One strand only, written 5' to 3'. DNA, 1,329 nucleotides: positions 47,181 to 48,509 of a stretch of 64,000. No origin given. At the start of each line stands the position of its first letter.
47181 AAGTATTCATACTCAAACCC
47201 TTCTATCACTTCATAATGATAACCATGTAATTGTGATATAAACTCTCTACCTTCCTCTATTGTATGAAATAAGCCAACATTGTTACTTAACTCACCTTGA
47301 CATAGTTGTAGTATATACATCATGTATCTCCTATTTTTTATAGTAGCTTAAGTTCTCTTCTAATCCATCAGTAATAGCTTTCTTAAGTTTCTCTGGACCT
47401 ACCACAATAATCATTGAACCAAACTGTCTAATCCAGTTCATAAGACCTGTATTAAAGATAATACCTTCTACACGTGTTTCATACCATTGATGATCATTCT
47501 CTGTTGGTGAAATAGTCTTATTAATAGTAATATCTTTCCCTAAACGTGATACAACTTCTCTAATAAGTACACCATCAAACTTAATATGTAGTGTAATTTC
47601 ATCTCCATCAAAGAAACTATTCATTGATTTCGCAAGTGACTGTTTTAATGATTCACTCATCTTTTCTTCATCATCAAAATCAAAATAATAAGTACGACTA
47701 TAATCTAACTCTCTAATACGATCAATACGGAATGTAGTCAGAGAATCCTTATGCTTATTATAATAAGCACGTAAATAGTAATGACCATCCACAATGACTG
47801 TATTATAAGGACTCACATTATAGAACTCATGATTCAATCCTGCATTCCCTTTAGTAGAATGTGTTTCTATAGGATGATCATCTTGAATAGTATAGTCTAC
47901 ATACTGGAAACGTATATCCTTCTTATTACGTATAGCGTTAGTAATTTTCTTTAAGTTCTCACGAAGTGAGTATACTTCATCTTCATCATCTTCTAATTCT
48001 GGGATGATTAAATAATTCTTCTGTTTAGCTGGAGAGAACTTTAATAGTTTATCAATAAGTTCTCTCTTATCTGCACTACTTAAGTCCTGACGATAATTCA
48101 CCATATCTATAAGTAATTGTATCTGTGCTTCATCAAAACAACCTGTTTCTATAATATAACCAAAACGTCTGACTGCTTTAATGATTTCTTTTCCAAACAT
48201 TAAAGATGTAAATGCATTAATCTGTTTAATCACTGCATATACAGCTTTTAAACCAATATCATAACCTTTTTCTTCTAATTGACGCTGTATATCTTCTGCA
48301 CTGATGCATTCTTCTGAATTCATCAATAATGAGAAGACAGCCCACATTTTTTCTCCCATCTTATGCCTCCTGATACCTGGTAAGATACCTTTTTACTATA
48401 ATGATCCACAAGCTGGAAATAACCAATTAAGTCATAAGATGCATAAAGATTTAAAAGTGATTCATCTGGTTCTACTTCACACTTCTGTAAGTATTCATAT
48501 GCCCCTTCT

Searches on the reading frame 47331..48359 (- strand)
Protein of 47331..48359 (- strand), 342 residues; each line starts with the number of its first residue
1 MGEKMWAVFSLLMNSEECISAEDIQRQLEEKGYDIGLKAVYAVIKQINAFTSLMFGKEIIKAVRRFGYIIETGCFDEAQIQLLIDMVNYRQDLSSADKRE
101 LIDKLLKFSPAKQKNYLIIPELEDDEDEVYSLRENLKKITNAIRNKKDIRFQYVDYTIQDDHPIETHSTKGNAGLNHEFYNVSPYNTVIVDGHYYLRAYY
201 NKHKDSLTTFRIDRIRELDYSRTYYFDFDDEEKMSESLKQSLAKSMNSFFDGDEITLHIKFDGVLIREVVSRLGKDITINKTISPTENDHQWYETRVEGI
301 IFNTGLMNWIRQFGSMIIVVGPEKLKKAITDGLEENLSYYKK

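Call 3: search_protein_families(library=pfam, proteins=[window:47331-48359:-], max_evalue=0.1)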
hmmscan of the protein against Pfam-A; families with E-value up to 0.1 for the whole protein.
window:47331-48359:- (342 aa): 5 families
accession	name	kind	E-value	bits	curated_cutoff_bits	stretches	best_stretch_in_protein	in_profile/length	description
PF13280.12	WYL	-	2.3e-10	40.8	21.8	1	134-218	1-68/70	WYL domain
PF01475.25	FUR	-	0.00021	21.8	23.1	1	8-50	13-56/121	Ferric uptake regulator family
PF08461.16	HTH_12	-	0.0014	19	21.4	1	8-40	3-35/66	Ribonuclease R winged-helix domain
PF23159.1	WH_Rok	-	0.0066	17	27.6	1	7-35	4-33/58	Repressor Rok winged helix domain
PF21100.3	MCM_C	-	0.075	13.3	27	0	3-47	5-47/64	MCM protein C-terminal winged helix-turn-helix domain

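Call 4: search_protein_families(library=padloc, proteins=[window:47331-48359:-], max_evalue=0.1)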
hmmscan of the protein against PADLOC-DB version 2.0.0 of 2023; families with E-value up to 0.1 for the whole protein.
window:47331-48359:- (342 aa): 4 families
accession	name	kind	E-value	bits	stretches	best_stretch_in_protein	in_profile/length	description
PDLC01652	WYL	-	9.3e-22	76.1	1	132-334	16-159/162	"CAS-I,CAS-II,CAS-III,CAS-IV,CAS-V,CAS-VI; associated_signaling"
PDLC01457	WYL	-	2.6e-09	35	1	181-324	155-228/229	"CAS-I,CAS-II,CAS-III,CAS-IV,CAS-V,CAS-VI; associated_signaling"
PDLC00956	Cas6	-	0.0019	16.8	1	218-261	99-140/200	CRISPR-associated endoribonuclease Cas6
PDLC01766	Cas3c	-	0.0019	14.4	1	181-332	166-308/1009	-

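Call 5: search_protein_families(library=phrogs, proteins=[window:47331-48359:-], max_evalue=0.1)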
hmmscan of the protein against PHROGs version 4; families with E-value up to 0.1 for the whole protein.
window:47331-48359:- (342 aa): 3 families
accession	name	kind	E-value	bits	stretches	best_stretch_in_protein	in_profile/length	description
phrog_13105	-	unknown function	0.0003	21.4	1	129-222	141-216/239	-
phrog_11513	-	DNA, RNA and nucleotide metabolism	0.017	16.4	1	83-141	20-75/87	DNA binding protein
phrog_13084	-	unknown function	0.066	14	0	7-47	30-70/169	-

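Call 6: search_protein_families(library=ncbifam, proteins=[window:47331-48359:-], max_evalue=0.1)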
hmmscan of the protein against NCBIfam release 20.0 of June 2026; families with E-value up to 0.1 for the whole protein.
window:47331-48359:- (342 aa): 3 families
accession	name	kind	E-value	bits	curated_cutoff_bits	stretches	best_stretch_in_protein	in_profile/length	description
NF006999.0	PRK09462.1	equivalog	0.003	17.2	146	1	16-48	31-63/148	ferric iron uptake transcriptional regulator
TIGR01877.1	cas_cas6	equivalog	0.0071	16.8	58.65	0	218-261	99-140/200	CRISPR-associated endoribonuclease Cas6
NF051892.1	TransRegFurBacil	equivalog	0.022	14.8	220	1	8-47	27-66/149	ferric iron uptake transcriptional regulator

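Call 21: search_solved_structures(query=window:47331-48359:-, max_evalue=1, show_alignments=1)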
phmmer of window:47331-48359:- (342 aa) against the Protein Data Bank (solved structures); distinct sequences matched with E-value up to 1: 7.
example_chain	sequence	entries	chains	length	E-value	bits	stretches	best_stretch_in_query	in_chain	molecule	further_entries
1mzb_A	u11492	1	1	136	0.023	17.2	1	12-51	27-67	ferric uptake regulation protein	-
6h1c_A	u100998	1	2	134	0.029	16.8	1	12-50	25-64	Ferric uptake regulation protein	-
9ire_A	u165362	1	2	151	0.057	15.9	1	8-49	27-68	Ferric uptake regulation protein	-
2fu4_A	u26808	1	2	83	0.25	13.8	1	17-48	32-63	Ferric uptake regulation protein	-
8j6w_A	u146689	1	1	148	0.53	12.7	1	17-48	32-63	Ferric uptake regulation protein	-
3lwf_A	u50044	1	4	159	0.72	12.2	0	247-326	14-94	Putative transcriptional regulator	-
2w57_A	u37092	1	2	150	0.91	11.9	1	16-48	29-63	FERRIC UPTAKE REGULATION PROTEIN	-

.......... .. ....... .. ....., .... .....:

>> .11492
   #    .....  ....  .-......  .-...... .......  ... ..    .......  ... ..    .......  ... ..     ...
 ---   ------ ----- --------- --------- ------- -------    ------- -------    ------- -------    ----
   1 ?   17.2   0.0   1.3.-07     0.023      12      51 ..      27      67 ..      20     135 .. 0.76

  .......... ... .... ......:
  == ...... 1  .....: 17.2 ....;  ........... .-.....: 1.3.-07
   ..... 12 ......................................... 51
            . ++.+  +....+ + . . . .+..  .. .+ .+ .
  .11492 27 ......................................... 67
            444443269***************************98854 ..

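Call 32: search_protein_representatives(protein=window:47331-48359:-)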
Query: 342 residues. Proteins with E-value up to 0.001 (for the whole library): 1155; up to 1e-10: 170; up to 1e-30: 25. The best 150 are listed.
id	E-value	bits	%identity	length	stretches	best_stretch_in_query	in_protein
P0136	3.4e-179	611.5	80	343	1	1-341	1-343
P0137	2.9e-67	243.6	96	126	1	225-342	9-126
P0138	4.8e-54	200.2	38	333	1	2-340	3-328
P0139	4.9e-54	200.2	37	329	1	4-342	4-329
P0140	2.9e-50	187.8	35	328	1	1-340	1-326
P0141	1.7e-46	175.4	34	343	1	2-341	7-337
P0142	9.2e-46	173.0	34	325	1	1-340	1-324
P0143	2.2e-45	171.7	35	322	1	1-331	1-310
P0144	2.2e-44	168.4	32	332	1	1-340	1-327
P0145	7.6e-44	166.7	37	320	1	1-340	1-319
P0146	8.3e-43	163.3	33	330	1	9-341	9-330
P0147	2.7e-42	161.6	36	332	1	1-341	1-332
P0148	1.8e-41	158.9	33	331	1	1-330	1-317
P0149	2.7e-39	151.7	34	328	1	3-340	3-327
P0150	5.3e-39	150.7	30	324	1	3-331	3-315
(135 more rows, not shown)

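Call 36: search_solved_structures(query=A2, max_evalue=1)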
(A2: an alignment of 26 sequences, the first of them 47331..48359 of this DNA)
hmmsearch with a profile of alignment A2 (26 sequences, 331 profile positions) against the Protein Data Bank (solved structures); distinct sequences matched with E-value up to 1: 34.
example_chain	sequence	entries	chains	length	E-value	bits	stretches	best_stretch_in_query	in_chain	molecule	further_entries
7u02_B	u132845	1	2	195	8.7e-06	28.2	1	175-325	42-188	WYL domain-containing protein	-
7tzv_A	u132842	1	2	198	9.1e-06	28.2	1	175-325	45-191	WYL domain-containing protein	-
9cu3_B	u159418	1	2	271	2.3e-05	26.9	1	176-325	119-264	WYL domain-containing protein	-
9pfq_Q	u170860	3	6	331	3.8e-05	26.1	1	176-325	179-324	WYL domain-containing protein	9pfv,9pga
8tp8_A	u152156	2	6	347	4.2e-05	26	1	176-325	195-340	DeoR-family transcriptional regulator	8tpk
6sj9_A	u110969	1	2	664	0.00025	23.4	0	176-217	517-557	Proteasome accessory factor B/C (PafBC)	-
3rjp_A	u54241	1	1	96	0.0011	21.4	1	3-72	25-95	CovR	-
7p5x_AY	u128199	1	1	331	0.002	20.5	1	173-218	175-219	Transcriptional regulator-like protein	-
9fnd_X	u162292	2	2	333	0.002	20.5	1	173-218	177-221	Transcriptional regulator-like protein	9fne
6iju_A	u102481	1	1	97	0.0051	19.1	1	6-70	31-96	DNA-binding response regulator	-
6kyx_A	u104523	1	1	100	0.0055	19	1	6-70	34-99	DNA-binding response regulator ArlR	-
6is4_A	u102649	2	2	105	0.0062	18.8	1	6-70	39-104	Response regulator ArlR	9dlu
7p5x_AX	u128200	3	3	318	0.0084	18.4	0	175-216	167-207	PafC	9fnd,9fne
5vfa_A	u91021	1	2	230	0.012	18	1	4-72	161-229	Response regulator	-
5u8k_A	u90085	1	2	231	0.012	17.9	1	4-72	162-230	Response regulator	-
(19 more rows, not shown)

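Call 41: find_encoding_contigs(protein=P0138, flank=6000, max_places=3)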
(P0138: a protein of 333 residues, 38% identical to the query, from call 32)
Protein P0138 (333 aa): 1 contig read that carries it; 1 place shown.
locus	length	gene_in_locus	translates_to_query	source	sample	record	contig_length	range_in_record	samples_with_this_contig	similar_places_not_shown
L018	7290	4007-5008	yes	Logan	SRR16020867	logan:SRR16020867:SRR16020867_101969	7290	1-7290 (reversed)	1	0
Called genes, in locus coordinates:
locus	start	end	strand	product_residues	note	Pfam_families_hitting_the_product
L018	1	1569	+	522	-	?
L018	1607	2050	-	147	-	PF08761:dUTPase_2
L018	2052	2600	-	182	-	PF02659:Mntp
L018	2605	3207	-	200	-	PF01205:Impact_N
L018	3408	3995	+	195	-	-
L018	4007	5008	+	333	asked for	PF13280:WYL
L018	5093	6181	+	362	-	PF01118:Semialdhyde_dh, PF02774:Semialdhyde_dhC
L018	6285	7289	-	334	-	?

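Call 43: find_encoding_contigs(protein=P0139, flank=6000, max_places=3)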
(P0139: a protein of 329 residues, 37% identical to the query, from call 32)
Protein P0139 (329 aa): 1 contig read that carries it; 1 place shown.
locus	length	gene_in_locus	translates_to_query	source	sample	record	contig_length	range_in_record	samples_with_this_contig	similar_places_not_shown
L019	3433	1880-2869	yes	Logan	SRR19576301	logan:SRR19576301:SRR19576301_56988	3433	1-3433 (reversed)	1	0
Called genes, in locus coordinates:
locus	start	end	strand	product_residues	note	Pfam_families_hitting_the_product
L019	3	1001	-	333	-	?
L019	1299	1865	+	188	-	-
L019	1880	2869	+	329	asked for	PF09491:RE_AlwI (weak), PF13280:WYL, PF25583:WCX (faint)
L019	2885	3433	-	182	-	?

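Call 44: find_encoding_contigs(protein=P0140, flank=6000, max_places=3)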
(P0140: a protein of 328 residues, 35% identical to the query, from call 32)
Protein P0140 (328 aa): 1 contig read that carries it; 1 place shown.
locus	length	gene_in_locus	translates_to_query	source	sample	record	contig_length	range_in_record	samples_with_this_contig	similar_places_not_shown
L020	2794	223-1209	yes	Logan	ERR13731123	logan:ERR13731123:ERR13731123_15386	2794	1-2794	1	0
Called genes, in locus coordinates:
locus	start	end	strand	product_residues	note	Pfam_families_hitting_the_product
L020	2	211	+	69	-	?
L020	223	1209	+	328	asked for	PF13280:WYL (weak), PF25583:WCX (weak)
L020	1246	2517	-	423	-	PF10509:GalKase_gal_bdg, PF00288:GHMP_kinases_N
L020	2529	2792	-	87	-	?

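Call 54: find_encoding_contigs(protein=P0141, flank=6000, max_places=3)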
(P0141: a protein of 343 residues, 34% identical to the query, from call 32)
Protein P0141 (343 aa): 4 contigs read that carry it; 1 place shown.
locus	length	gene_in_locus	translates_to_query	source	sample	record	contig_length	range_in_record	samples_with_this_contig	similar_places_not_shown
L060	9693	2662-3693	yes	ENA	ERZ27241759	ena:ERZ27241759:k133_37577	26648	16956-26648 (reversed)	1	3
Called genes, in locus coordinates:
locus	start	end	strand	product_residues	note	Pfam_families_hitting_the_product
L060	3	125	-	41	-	?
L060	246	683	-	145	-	PF08761:dUTPase_2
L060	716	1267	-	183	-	PF02659:Mntp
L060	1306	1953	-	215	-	PF01205:Impact_N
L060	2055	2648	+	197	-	-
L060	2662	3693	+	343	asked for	PF13280:WYL, PF25583:WCX (weak)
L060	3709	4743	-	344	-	PF01118:Semialdhyde_dh, PF02774:Semialdhyde_dhC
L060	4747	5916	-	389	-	PF03447:NAD_binding_3, PF00742:Homoserine_dh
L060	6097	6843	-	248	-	PF00702:Hydrolase (faint), PF05116:S6PP (faint), PF08282:Hydrolase_3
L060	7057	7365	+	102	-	-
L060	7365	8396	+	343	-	PF01992:vATP-synt_AC39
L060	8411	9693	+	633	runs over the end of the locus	PF01496:V_ATPase_I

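Call 55: find_encoding_contigs(protein=P0144, flank=6000, max_places=3)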
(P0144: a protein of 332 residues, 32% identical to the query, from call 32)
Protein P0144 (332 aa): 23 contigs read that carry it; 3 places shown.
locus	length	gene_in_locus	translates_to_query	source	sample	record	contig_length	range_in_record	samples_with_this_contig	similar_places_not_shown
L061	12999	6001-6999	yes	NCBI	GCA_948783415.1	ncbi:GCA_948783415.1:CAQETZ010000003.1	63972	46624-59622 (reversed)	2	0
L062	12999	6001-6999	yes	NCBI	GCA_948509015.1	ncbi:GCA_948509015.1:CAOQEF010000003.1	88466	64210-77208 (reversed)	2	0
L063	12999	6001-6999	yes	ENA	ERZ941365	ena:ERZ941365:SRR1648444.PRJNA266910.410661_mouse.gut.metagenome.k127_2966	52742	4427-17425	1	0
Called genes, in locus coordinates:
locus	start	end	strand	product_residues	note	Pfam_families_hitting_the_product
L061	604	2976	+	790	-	PF00041:fn3, PF07554:FIVAR (weak)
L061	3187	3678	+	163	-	PF01037:AsnC_trans_reg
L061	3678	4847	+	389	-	PF00155:Aminotran_1_2, PF01041:DegT_DnrJ_EryC1, PF00266:Aminotran_5, PF01053:Cys_Met_Meta_PP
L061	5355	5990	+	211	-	-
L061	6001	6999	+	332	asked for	PF13280:WYL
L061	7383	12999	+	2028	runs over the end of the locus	PF00754:F5_F8_type_C, PF22633:F5_F8_type_C_2, PF00754:F5_F8_type_C, PF22633:F5_F8_type_C_2, PF02838:Glyco_hydro_20b, PF00728:Glyco_hydro_20, PF00754:F5_F8_type_C, PF22633:F5_F8_type_C_2, +3 more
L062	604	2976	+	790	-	PF00041:fn3, PF07554:FIVAR (weak)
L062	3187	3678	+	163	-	PF01037:AsnC_trans_reg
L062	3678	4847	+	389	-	PF00155:Aminotran_1_2, PF01041:DegT_DnrJ_EryC1, PF00266:Aminotran_5, PF01053:Cys_Met_Meta_PP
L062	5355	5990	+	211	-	-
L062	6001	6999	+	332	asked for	PF13280:WYL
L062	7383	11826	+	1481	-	PF00754:F5_F8_type_C, PF22633:F5_F8_type_C_2, PF00754:F5_F8_type_C, PF22633:F5_F8_type_C_2, PF02838:Glyco_hydro_20b, PF00728:Glyco_hydro_20, PF00754:F5_F8_type_C, PF22633:F5_F8_type_C_2, +1 more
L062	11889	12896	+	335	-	-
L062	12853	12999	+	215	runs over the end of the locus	PF07554:FIVAR (weak)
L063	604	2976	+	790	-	PF00041:fn3, PF07554:FIVAR (weak)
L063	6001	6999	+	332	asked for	PF13280:WYL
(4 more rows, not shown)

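Call 75: search_solved_structures(query=A2, max_evalue=0.0001, show_alignments=5)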
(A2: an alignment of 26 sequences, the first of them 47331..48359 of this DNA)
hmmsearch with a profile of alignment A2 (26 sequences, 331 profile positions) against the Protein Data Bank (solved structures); distinct sequences matched with E-value up to 0.0001: 5.
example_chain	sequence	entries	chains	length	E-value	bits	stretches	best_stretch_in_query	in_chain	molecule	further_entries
7u02_B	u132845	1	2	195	8.7e-06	28.2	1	175-325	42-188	WYL domain-containing protein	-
7tzv_A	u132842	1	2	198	9.1e-06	28.2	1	175-325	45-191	WYL domain-containing protein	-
9cu3_B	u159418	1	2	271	2.3e-05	26.9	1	176-325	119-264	WYL domain-containing protein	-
9pfq_Q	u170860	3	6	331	3.8e-05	26.1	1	176-325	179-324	WYL domain-containing protein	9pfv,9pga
8tp8_A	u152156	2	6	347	4.2e-05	26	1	176-325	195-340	DeoR-family transcriptional regulator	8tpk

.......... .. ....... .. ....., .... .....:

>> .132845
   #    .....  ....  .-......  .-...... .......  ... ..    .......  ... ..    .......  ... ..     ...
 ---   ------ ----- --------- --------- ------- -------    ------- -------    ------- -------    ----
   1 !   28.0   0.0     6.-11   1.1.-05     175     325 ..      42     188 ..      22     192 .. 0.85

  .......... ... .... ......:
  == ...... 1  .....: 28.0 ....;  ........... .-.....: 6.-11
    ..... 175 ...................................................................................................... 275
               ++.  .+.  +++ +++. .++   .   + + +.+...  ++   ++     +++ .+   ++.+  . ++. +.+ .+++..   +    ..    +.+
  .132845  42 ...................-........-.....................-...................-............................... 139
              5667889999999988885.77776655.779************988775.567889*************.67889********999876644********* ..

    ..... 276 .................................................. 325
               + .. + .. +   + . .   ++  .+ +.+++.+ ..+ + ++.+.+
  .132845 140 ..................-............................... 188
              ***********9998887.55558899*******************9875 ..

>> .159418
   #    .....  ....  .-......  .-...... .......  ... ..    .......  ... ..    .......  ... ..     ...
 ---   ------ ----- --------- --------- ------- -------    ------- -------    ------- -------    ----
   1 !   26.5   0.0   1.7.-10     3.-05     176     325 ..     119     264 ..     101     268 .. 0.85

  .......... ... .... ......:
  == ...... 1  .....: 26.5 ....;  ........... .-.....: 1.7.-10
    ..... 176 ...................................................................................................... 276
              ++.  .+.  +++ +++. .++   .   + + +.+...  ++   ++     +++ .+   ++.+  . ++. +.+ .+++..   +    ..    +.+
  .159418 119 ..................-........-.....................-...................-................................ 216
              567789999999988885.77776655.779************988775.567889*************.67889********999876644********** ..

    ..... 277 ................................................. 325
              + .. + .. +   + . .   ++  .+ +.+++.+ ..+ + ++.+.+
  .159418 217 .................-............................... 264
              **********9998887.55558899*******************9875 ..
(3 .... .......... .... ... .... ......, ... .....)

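Call 81: search_protein_families(library=pfam, alignment_id=A2, max_evalue=0.01)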
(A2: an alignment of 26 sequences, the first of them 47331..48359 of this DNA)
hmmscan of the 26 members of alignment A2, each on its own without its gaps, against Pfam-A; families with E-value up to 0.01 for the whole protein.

A. member 1, window:47331-48359:- (342 aa): 4 families
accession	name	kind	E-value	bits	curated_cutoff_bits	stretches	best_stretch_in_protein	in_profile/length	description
PF13280.12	WYL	-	2.3e-10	40.8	21.8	1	134-218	1-68/70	WYL domain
PF01475.25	FUR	-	0.00021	21.8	23.1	1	8-50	13-56/121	Ferric uptake regulator family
PF08461.16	HTH_12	-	0.0014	19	21.4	1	8-40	3-35/66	Ribonuclease R winged-helix domain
PF23159.1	WH_Rok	-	0.0066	17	27.6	0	7-35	4-33/58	Repressor Rok winged helix domain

B. families by the number of members that match (of 26 scanned): 8 families
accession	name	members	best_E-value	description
PF13280.12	WYL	26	3.1e-14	WYL domain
PF25583.1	WCX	23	7.2e-09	WCX domain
PF01475.25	FUR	5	0.0002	Ferric uptake regulator family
PF00486.34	Trans_reg_C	3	0.00048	Transcriptional regulatory protein, C terminal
PF08461.16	HTH_12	3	0.0014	Ribonuclease R winged-helix domain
PF23159.1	WH_Rok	3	0.0037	Repressor Rok winged helix domain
PF08279.18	HTH_11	1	6.4e-07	HTH domain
PF09491.16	RE_AlwI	1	1.7e-05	AlwI restriction endonuclease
